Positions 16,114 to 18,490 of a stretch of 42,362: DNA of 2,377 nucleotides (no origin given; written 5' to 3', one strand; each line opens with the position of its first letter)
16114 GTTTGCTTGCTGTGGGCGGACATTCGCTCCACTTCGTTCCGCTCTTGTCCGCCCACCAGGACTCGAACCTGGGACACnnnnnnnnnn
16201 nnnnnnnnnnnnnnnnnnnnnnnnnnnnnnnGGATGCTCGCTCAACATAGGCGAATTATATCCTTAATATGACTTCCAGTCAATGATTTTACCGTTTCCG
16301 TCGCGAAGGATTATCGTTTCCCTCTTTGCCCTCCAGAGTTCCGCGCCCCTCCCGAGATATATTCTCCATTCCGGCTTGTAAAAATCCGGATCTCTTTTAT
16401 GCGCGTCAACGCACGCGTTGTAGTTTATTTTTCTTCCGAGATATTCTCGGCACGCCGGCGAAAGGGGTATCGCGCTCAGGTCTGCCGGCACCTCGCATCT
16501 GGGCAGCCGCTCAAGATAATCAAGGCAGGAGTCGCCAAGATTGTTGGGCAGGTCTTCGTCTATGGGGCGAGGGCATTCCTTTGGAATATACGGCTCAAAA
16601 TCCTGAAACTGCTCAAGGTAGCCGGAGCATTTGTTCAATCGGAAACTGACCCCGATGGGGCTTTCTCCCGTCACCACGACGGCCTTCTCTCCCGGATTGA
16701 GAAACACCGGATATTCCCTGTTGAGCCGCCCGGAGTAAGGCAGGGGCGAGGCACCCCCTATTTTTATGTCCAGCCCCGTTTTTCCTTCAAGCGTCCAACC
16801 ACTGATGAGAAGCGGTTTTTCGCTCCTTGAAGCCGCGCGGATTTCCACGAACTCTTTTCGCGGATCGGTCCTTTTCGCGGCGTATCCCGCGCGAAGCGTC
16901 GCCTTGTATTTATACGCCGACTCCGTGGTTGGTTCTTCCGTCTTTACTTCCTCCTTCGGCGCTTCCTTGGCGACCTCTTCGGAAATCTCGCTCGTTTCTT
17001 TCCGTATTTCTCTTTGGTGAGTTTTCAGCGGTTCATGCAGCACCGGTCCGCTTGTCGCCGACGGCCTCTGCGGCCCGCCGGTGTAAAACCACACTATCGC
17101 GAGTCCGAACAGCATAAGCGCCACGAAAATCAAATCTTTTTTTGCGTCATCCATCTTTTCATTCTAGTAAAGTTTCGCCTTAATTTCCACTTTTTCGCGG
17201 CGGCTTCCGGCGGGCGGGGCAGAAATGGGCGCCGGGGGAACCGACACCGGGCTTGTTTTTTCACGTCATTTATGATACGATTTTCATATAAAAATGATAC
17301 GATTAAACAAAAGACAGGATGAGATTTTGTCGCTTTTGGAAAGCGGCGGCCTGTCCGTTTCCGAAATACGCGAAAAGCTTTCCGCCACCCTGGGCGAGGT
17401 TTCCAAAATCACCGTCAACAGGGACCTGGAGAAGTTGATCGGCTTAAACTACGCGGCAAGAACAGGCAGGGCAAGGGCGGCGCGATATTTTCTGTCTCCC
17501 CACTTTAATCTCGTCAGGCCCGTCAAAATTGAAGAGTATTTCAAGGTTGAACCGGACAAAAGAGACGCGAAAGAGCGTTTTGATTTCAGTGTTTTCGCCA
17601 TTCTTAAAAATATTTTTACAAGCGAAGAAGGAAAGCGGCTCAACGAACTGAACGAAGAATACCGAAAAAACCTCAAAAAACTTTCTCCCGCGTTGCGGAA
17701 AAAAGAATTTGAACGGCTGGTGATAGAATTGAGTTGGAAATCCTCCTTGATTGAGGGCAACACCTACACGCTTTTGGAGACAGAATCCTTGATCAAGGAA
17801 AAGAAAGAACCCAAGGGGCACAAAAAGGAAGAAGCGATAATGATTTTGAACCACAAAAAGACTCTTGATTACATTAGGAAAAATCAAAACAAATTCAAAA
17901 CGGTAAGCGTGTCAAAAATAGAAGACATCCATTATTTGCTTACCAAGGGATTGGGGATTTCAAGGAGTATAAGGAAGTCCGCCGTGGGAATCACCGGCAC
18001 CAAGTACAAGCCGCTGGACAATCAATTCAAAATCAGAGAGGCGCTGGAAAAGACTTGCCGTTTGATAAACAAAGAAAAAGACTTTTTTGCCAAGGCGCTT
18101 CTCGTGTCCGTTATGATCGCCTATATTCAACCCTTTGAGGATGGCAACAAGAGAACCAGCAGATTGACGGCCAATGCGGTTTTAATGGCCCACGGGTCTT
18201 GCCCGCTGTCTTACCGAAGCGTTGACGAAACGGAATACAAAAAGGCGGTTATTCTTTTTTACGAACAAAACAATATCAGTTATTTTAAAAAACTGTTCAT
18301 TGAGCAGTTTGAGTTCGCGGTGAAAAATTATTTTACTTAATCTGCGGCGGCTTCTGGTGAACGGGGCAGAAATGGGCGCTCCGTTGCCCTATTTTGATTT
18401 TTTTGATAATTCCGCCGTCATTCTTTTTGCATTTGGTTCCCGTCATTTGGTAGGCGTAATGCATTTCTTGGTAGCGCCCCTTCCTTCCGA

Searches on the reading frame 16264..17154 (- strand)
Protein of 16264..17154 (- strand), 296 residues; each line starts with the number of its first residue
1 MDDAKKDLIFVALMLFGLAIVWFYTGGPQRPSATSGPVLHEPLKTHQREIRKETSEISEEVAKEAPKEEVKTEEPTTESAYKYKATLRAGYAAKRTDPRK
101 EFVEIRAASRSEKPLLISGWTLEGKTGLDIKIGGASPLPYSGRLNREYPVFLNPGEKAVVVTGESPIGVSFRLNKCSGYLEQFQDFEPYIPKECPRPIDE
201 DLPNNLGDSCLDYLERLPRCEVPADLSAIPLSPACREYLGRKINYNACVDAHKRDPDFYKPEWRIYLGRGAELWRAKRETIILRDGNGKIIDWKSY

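Call 35: search_protein_families(library=pfam, proteins=[window:16264-17154:-], max_evalue=0.001)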
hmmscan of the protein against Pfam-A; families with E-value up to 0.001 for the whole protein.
window:16264-17154:- (296 aa): 1 family
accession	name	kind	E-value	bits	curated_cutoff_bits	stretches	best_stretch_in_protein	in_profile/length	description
PF00932.25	LTD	-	0.00023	21.9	34.3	0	98-165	22-72/109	Lamin Tail Domain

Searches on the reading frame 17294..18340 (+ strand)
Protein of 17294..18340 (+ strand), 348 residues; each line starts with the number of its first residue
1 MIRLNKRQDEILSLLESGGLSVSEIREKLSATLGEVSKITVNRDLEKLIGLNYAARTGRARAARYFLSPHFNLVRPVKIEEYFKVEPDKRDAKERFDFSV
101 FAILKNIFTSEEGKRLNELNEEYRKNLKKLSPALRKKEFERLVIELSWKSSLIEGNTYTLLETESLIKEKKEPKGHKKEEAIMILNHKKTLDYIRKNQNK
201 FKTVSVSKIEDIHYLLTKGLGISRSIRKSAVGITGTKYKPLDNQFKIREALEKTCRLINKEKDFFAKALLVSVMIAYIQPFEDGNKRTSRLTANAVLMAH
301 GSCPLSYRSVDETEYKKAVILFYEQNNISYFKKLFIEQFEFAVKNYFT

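Call 20: search_protein_families(library=ncbifam, proteins=[window:17294-18340:+], max_evalue=0.01)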
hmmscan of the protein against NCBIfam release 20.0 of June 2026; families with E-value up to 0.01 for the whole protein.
window:17294-18340:+ (348 aa): 1 family
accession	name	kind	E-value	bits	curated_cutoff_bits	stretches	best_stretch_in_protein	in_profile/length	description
NF041381.1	XopAC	subfamily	0.0041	15.9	450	1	275-325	389-435/451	XopAC/AvrAC family type III secretion system effector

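Call 21: search_protein_families(library=padloc, proteins=[window:17294-18340:+], max_evalue=0.01)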
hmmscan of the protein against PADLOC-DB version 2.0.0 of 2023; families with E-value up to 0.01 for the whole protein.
window:17294-18340:+ (348 aa): 7 families
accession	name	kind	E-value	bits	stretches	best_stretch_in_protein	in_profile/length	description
PDLC04840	PDC-S04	-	1.2e-18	65.6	1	140-341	9-214/227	-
PDLC03963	SoFic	-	1.1e-17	62.4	1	125-302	37-217/361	-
PDLC04836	PDC-S04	-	1.8e-10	38.5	1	134-336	17-224/244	-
PDLC04839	PDC-S04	-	1.6e-09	35.7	1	197-334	52-197/205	-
PDLC04837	PDC-S04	-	9.7e-08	29.6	1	121-342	5-227/234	-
PDLC04838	PDC-S04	-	2.9e-06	25.2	1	250-336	114-199/209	-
PDLC04966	PDC-S24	-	0.00013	19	1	254-304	293-343/497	-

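Call 22: search_protein_families(library=phrogs, proteins=[window:17294-18340:+], max_evalue=0.01)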
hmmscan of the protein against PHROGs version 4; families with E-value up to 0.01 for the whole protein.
window:17294-18340:+ (348 aa): 4 families
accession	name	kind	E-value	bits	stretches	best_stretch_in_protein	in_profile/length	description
phrog_11900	-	unknown function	3.2e-33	116.2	1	139-337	10-215/230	-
phrog_5978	-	unknown function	3.8e-21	76.6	1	114-312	23-233/364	-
phrog_13548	-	unknown function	3.7e-07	30.5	1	105-337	30-263/379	-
phrog_23170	-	unknown function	0.00076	20.2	1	251-302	97-147/191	-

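Call 35: search_protein_families(library=pfam, proteins=[window:17294-18340:+], max_evalue=0.001)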
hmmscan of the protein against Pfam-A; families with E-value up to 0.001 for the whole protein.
window:17294-18340:+ (348 aa): 1 family
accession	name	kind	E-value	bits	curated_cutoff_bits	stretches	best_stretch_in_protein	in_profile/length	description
PF02661.23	Fic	-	2.7e-12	47.8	24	1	205-297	3-93/93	Fic/DOC family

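Call 94: find_related_loci(query=window:17294-18337:+, collection=metagenome_contigs, flank=3000)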
Query window:17294-18337:+ (348 aa) in metagenome_contigs; peptide patterns used: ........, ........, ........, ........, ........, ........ (x = any residue, [..] = any of these).
600 stretches matched a pattern (row limit reached: there are more); 350 encode a relative of the query (tblastn E <= 1e-3); the best 80 are kept; 80 distinct loci.
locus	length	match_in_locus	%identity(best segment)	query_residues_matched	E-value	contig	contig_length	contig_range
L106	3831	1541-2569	70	3-347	9e-167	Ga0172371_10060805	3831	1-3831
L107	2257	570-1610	66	2-347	5e-164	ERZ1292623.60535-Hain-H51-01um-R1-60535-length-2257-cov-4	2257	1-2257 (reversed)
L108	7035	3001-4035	65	4-347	4e-153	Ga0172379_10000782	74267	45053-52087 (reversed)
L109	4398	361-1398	66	3-347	2e-154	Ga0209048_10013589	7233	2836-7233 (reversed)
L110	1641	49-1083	65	4-347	1e-164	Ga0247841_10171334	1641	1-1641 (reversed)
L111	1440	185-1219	64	4-347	1e-165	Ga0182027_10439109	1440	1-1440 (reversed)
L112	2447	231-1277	63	1-347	1e-160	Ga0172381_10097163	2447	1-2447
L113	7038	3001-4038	66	3-347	3e-151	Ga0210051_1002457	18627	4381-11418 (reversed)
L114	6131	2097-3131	64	4-347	9e-151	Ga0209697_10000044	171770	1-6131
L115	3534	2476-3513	64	3-347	3e-152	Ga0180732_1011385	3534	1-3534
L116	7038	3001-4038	61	3-347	2e-146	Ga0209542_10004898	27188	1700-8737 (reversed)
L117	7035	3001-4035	62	4-347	3e-142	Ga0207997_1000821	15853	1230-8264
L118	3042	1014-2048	62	4-347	1e-148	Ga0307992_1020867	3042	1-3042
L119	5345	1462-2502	60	3-348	1e-142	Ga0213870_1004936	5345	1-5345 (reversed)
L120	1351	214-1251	63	3-347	1e-154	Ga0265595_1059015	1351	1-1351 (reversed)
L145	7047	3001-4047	52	1-347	3e-115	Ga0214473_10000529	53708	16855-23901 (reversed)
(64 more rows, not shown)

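Call 99: search_protein_families(library=pfam, proteins=[L145:5750-6805:+], max_evalue=0.001)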
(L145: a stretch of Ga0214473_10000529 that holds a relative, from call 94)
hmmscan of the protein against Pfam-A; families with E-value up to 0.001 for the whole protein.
L145:5750-6805:+ (351 aa): 4 families
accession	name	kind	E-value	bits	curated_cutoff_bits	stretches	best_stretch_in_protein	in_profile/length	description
PF02661.23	Fic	-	9.5e-21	74.9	24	1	103-210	2-93/93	Fic/DOC family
PF12840.13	HTH_20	-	0.00012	22.4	27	1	291-335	2-46/51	Helix-turn-helix domain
PF22168.2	DIP2311-like_C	-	0.00034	21.3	27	1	299-349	11-61/63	Transcriptional regulator DIP2311-like, C-terminal domain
PF01022.26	HTH_5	-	0.00044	20.5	22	1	292-335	1-43/47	Bacterial regulatory protein, arsR family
